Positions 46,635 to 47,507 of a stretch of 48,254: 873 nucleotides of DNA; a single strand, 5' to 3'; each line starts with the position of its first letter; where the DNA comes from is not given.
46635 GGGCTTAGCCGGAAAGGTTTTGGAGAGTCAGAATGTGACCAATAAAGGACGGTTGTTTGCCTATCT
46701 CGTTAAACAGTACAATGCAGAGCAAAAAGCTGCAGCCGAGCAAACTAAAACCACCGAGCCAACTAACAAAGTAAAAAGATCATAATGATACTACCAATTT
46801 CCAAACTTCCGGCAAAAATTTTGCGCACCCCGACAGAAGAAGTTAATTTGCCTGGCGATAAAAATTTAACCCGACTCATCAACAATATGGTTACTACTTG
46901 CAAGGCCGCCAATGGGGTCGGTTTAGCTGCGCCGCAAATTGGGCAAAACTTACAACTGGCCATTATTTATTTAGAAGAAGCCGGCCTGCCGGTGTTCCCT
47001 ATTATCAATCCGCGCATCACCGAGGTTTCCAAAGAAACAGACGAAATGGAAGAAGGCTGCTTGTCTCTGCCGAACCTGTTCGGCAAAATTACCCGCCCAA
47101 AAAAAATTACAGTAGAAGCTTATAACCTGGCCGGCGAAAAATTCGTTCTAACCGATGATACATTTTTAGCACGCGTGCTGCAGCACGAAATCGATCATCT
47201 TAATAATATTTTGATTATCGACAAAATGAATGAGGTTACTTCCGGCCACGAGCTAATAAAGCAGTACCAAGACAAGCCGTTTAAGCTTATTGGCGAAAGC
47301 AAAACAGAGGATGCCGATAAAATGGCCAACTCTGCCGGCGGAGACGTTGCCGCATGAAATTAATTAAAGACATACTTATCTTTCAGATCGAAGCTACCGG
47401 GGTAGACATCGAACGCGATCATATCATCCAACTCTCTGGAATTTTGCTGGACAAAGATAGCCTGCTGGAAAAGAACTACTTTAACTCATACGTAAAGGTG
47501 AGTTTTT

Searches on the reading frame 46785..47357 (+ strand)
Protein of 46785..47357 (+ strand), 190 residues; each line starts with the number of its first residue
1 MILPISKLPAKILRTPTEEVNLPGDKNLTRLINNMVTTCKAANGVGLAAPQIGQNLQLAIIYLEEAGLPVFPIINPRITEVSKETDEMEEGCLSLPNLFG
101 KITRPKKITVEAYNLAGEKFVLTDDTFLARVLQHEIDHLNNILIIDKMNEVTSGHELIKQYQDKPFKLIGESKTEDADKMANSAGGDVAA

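Call 8: search_protein_families(library=pfam, proteins=[window:46785-47357:+], max_evalue=0.001)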
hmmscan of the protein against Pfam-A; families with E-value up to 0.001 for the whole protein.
window:46785-47357:+ (190 aa): 1 family
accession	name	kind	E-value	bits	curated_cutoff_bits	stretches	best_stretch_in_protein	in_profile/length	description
PF01327.26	Pep_deformylase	-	6.7e-47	159.4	22.8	1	3-151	2-153/156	Polypeptide deformylase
